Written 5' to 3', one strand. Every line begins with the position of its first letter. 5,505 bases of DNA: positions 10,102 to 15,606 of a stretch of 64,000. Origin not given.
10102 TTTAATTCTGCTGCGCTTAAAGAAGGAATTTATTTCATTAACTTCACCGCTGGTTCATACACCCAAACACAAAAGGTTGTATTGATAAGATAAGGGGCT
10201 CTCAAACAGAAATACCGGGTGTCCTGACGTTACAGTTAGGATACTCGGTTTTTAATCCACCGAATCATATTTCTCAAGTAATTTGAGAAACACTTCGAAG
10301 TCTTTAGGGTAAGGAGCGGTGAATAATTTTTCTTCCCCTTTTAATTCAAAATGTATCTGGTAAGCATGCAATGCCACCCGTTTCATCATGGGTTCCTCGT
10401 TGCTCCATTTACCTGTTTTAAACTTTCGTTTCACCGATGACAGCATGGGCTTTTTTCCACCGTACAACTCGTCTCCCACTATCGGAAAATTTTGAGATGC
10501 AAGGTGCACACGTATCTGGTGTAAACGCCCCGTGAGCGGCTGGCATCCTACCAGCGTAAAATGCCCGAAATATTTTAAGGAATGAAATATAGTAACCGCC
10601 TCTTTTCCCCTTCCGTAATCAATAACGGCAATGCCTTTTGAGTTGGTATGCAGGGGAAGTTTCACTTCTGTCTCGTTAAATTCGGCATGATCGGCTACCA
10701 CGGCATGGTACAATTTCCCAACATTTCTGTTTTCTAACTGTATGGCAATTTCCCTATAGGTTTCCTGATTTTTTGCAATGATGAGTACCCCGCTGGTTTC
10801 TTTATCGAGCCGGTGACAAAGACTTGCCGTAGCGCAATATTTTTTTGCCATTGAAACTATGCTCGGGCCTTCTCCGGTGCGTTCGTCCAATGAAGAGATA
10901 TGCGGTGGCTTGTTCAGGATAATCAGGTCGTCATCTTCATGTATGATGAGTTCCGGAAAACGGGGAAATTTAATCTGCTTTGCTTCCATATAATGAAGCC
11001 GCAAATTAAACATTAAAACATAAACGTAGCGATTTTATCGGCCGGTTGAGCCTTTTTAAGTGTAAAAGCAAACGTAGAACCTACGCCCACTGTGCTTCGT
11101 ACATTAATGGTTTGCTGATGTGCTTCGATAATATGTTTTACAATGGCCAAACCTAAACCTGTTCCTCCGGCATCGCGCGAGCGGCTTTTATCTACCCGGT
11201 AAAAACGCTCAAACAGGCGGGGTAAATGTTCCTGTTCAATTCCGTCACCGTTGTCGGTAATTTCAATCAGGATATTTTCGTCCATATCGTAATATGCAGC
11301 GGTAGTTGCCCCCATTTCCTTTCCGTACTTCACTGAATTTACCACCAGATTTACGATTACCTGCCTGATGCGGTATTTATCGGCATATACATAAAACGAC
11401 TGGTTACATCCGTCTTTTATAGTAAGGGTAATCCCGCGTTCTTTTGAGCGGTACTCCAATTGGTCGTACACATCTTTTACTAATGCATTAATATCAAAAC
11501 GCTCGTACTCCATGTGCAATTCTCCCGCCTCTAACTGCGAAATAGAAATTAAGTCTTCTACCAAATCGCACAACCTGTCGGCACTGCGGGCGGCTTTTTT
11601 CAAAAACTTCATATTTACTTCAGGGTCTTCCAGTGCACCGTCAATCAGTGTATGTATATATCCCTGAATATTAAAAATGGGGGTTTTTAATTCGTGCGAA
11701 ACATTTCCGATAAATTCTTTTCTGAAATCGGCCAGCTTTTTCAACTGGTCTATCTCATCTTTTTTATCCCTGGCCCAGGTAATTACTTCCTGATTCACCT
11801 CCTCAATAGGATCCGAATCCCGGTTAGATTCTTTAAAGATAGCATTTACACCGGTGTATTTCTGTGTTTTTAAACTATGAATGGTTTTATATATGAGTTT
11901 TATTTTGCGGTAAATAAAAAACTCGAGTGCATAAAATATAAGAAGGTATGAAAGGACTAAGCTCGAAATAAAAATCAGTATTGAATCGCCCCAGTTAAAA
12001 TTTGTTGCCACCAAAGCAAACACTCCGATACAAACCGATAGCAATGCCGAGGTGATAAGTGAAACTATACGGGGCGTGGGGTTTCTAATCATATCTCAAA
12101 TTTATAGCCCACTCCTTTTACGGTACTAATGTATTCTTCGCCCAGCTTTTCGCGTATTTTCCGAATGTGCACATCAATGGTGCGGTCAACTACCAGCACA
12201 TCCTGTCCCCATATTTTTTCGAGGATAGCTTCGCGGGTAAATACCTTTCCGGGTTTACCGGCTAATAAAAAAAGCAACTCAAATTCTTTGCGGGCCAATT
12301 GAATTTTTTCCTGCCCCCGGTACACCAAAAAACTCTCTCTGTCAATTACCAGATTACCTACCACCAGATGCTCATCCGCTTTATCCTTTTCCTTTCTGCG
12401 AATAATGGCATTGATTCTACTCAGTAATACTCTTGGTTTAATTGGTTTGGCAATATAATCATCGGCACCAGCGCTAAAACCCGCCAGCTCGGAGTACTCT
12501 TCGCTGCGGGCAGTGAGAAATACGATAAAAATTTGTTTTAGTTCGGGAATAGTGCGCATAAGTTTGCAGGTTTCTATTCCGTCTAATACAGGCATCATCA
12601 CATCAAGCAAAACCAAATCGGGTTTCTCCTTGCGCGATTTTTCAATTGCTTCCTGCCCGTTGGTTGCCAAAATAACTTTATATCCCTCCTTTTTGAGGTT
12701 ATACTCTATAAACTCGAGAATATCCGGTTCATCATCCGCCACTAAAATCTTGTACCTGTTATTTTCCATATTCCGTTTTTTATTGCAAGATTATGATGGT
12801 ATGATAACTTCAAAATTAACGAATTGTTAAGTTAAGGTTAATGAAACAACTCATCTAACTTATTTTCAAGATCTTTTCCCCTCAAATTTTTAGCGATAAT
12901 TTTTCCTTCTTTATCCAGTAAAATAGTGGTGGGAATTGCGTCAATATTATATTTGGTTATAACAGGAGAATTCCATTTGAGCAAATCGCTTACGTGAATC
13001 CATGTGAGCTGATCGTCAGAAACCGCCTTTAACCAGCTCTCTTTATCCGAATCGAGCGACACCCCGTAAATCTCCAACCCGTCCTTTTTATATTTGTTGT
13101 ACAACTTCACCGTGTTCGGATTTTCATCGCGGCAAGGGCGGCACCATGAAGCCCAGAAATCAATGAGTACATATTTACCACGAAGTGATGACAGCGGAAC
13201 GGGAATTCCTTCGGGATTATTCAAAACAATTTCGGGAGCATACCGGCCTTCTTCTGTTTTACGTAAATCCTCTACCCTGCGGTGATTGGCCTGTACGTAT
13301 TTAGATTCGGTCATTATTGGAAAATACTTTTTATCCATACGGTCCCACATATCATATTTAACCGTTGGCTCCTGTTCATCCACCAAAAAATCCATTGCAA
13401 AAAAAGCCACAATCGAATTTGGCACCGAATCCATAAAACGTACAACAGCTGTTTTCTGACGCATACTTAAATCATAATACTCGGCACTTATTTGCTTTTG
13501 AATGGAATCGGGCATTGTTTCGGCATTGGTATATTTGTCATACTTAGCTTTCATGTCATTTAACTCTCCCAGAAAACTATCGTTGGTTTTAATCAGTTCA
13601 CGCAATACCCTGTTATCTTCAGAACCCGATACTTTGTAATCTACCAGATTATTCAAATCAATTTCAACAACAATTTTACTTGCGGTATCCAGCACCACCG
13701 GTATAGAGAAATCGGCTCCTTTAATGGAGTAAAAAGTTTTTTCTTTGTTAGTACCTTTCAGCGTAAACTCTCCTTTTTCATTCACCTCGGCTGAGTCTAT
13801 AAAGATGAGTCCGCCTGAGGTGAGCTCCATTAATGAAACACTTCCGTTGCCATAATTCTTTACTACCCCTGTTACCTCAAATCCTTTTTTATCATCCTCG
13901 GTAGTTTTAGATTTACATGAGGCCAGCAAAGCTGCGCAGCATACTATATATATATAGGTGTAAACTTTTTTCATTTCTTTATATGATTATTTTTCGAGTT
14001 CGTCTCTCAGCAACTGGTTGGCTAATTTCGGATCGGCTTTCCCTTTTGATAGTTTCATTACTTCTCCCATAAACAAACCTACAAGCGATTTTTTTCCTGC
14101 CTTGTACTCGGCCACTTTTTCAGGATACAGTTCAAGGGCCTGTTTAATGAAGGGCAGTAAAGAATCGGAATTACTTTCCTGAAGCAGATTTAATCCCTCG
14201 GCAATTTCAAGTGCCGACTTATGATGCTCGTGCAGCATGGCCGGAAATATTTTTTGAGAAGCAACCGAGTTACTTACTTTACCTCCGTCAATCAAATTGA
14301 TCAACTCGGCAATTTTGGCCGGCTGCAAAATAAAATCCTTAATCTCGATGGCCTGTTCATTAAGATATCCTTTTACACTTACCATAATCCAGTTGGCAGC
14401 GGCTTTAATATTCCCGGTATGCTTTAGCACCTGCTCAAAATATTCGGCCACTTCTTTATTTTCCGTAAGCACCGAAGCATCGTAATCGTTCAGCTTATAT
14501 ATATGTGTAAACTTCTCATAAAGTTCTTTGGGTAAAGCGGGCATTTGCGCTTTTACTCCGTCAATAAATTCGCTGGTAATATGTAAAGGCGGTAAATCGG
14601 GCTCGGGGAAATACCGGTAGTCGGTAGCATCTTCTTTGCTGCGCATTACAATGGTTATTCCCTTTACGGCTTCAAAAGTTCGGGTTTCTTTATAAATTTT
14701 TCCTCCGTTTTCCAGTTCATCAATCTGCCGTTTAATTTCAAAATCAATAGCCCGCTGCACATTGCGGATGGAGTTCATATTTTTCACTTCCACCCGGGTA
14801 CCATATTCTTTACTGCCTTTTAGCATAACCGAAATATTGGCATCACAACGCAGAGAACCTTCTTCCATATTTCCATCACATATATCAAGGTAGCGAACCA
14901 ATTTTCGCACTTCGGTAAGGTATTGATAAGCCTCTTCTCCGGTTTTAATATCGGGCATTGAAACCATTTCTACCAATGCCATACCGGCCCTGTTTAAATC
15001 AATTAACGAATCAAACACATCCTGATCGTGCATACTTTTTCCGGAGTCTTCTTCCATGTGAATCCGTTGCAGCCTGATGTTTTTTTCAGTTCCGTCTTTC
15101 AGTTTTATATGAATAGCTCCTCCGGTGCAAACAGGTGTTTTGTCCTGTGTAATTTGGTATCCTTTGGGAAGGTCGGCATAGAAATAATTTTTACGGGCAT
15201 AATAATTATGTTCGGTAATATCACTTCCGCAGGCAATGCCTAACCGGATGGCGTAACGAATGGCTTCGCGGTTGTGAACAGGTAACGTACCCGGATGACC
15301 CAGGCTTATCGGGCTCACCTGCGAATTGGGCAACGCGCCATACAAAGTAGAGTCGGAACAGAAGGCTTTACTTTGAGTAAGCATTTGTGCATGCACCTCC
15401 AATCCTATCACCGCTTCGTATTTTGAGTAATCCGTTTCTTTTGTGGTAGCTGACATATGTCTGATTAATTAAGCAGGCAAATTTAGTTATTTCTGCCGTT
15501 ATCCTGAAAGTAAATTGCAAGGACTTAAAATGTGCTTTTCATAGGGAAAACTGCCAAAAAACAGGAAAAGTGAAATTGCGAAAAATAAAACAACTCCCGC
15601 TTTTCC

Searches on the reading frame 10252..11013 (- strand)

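Call 100: search_protein_families(library=pfam, proteins=[window:10252-11013:-], max_evalue=0.00001)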
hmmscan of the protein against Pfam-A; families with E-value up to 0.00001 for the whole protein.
window:10252-11013:- (253 aa): 1 family
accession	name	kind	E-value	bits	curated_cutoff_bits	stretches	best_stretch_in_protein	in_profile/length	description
PF00849.27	PseudoU_synth_2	-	6e-26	91.9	26.8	1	29-173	1-152/152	RNA pseudouridylate synthase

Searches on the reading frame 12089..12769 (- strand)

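Call 100: search_protein_families(library=pfam, proteins=[window:12089-12769:-], max_evalue=0.00001)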
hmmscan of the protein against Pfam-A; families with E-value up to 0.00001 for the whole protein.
window:12089-12769:- (226 aa): 2 families
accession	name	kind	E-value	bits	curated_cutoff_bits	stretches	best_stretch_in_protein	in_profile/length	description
PF00072.30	Response_reg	-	6e-29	100.9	30.2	1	8-119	1-110/111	Response regulator receiver domain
PF00486.34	Trans_reg_C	-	6.4e-25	87.5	26.2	1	154-224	2-77/77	Transcriptional regulatory protein, C terminal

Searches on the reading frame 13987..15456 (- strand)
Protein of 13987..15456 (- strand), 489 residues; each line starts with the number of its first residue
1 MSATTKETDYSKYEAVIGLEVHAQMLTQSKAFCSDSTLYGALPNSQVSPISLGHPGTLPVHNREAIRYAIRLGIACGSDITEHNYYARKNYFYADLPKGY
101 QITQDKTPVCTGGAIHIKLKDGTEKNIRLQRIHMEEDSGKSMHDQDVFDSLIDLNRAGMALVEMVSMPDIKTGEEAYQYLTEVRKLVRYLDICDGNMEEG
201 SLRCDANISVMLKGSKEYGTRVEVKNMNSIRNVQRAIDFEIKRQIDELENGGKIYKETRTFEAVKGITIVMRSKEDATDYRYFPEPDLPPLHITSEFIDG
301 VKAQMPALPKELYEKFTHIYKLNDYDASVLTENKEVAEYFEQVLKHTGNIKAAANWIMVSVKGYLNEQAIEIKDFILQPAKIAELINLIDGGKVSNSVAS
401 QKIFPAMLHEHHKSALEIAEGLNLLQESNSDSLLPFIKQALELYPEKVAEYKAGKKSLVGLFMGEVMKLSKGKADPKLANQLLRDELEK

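Call 100: search_protein_families(library=pfam, proteins=[window:13987-15456:-], max_evalue=0.00001)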
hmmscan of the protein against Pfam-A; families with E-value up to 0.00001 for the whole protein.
window:13987-15456:- (489 aa): 2 families
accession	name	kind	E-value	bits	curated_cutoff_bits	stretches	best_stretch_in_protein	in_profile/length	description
PF02934.20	GatB_N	-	2e-114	381.9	23.4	1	16-298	2-276/277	GatB/GatE catalytic domain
PF02637.23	GatB_Yqey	-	6e-40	136.9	27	1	338-487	1-148/148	GatB domain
